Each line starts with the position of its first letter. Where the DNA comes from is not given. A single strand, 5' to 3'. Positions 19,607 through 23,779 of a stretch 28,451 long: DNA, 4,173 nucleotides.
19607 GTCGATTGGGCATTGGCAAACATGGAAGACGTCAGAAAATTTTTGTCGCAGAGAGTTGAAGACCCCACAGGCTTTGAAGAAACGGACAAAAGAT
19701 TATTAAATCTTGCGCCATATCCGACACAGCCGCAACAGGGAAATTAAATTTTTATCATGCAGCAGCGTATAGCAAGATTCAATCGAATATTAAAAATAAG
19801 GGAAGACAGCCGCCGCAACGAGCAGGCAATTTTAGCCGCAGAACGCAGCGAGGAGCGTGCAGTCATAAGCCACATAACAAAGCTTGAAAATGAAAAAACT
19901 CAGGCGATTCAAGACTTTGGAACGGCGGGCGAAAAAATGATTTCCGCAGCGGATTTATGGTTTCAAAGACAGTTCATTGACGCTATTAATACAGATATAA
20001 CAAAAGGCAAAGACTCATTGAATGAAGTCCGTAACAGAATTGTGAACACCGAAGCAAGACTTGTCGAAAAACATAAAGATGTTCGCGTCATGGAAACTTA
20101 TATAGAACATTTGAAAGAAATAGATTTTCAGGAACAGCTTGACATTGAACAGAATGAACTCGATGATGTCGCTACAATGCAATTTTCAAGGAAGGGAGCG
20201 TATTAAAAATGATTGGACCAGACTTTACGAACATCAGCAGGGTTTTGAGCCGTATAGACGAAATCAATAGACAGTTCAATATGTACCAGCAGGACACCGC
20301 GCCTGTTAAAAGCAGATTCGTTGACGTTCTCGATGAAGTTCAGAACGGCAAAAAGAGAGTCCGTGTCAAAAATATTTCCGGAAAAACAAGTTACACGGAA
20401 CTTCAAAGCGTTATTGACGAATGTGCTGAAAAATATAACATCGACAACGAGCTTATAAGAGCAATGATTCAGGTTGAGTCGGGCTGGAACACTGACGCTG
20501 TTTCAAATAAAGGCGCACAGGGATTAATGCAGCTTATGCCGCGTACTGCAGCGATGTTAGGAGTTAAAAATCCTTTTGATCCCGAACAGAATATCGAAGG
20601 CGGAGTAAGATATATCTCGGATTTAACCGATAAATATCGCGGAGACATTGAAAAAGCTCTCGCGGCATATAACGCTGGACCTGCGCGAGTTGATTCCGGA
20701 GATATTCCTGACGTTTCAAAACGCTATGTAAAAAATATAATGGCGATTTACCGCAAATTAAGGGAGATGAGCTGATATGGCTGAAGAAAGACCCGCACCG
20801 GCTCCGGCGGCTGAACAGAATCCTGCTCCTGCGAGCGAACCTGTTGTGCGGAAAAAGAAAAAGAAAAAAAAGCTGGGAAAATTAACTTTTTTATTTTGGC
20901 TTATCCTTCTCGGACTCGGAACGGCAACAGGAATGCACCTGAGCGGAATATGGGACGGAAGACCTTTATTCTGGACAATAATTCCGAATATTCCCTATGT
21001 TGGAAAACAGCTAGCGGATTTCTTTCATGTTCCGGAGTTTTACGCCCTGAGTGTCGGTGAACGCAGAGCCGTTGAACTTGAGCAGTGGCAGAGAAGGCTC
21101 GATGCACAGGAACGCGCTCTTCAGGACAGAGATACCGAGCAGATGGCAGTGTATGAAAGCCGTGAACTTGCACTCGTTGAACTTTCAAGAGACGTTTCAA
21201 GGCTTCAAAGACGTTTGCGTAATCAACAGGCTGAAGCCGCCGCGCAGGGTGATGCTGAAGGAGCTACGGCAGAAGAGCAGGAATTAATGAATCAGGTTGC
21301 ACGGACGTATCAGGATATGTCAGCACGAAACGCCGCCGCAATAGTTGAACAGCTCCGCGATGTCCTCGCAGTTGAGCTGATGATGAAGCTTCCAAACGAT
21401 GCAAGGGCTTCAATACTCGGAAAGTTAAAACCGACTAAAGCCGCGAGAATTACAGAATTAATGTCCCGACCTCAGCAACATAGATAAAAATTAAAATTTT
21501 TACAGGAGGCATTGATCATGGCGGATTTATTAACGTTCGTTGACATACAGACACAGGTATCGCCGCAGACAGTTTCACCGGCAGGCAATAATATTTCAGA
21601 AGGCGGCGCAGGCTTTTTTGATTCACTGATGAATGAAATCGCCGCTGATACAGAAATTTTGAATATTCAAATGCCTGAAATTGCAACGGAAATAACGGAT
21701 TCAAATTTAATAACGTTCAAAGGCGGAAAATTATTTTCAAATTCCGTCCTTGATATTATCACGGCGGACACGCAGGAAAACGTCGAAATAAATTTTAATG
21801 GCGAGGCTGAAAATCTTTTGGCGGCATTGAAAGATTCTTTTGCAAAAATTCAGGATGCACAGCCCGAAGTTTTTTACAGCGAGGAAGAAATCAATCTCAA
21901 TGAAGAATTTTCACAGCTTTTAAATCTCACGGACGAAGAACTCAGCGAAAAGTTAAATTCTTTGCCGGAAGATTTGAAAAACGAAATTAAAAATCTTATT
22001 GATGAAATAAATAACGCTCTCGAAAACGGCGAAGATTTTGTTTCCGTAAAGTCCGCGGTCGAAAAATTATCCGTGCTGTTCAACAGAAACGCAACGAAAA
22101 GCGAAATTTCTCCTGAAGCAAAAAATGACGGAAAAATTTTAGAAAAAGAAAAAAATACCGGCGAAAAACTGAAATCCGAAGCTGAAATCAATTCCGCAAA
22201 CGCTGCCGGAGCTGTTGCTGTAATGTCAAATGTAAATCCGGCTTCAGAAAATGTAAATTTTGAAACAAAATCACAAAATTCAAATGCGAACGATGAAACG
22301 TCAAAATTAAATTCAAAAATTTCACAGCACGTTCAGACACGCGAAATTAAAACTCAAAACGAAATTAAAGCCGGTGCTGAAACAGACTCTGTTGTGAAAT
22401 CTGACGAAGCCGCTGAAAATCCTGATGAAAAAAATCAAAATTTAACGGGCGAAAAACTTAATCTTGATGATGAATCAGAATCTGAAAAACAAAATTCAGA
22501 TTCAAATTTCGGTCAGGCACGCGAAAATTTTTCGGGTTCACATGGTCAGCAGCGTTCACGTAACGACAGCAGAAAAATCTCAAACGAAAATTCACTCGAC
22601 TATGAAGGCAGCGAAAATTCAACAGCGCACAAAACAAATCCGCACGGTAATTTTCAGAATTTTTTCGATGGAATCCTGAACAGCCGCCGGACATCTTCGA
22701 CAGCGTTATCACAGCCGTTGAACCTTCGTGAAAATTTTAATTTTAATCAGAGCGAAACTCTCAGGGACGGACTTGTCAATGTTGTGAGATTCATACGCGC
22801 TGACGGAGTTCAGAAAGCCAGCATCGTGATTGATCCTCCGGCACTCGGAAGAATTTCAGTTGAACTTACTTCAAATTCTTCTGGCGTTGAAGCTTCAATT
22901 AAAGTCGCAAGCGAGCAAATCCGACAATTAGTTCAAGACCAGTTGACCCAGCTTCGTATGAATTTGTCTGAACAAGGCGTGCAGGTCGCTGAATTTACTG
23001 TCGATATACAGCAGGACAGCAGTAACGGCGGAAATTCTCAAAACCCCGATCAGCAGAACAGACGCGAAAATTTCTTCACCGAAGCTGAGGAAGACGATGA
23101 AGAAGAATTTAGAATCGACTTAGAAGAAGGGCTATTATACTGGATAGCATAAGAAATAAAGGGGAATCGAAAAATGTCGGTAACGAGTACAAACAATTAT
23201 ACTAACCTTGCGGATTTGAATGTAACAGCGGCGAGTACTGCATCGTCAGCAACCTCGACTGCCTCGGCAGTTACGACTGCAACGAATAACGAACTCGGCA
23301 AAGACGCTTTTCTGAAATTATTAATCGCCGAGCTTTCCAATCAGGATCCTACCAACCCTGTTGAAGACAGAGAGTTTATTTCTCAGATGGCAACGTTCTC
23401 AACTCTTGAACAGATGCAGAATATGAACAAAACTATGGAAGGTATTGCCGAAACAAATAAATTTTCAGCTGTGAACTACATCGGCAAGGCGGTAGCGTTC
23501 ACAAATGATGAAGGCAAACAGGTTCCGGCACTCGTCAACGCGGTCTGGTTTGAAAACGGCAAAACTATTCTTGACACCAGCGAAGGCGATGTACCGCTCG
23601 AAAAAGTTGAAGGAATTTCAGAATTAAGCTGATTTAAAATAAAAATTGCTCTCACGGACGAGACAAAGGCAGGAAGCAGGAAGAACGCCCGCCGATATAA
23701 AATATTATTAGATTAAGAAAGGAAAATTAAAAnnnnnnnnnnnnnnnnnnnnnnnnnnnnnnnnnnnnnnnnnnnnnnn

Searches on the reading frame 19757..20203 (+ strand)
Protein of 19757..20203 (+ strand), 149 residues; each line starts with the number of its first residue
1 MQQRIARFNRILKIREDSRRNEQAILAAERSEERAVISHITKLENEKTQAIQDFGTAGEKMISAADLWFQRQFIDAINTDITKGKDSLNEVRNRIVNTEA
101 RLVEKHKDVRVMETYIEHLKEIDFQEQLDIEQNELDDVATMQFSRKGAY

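Call 21: search_protein_families(library=pfam, proteins=[window:19757-20203:+])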
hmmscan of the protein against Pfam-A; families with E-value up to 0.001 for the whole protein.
window:19757-20203:+ (149 aa): 1 family
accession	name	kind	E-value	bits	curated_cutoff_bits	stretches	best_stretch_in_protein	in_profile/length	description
PF02050.21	FliJ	-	8.3e-10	39.4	28.4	1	27-143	8-123/123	Flagellar FliJ protein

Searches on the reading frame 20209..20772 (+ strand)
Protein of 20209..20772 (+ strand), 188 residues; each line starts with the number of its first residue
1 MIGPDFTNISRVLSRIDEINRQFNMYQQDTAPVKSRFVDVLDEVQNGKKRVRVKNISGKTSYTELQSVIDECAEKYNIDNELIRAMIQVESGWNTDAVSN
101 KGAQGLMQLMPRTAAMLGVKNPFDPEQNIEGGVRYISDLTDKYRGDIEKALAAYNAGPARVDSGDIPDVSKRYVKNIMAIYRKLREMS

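Call 21: search_protein_families(library=pfam, proteins=[window:20209-20772:+])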
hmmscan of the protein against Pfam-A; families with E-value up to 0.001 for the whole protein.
window:20209-20772:+ (188 aa): 2 families
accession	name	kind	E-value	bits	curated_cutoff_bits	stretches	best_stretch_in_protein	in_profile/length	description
PF01464.25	SLT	-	1.1e-29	102.8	21.3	1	68-162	2-102/117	Transglycosylase SLT domain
PF13406.11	SLT_2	-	0.00061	19.5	24.3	0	57-93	65-101/292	Transglycosylase SLT domain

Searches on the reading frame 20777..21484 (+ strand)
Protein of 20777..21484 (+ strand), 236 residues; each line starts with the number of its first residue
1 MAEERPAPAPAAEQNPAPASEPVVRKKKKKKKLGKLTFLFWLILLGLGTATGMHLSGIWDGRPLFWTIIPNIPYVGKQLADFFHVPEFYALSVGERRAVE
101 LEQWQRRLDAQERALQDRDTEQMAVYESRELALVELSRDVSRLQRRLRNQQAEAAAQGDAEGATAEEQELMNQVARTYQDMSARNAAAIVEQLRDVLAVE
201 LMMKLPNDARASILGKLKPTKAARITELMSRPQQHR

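Call 21: search_protein_families(library=pfam, proteins=[window:20777-21484:+])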
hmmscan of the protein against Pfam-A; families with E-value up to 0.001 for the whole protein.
window:20777-21484:+ (236 aa): 1 family
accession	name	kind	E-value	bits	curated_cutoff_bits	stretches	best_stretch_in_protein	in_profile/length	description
PF03448.22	MgtE_N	-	2.9e-05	25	25.9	1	178-230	46-98/102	MgtE intracellular N domain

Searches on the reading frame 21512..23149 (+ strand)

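Call 4: search_protein_families(library=pfam, proteins=[window:21512-23149:+])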
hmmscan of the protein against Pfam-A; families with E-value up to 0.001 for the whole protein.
window:21512-23149:+ (546 aa): 1 family
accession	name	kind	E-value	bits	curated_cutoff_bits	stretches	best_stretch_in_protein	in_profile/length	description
PF02120.21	Flg_hook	-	2.4e-16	59.7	29.8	1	430-504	9-83/85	Flagellar hook-length control protein FliK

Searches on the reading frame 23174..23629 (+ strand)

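Call 4: search_protein_families(library=pfam, proteins=[window:23174-23629:+])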
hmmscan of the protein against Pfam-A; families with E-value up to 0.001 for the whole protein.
window:23174-23629:+ (152 aa): 1 family
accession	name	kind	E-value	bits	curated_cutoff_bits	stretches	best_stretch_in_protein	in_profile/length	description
PF03963.19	FlgD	-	1.1e-26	93.2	27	1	18-89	3-74/75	Flagellar hook capping protein - N-terminal region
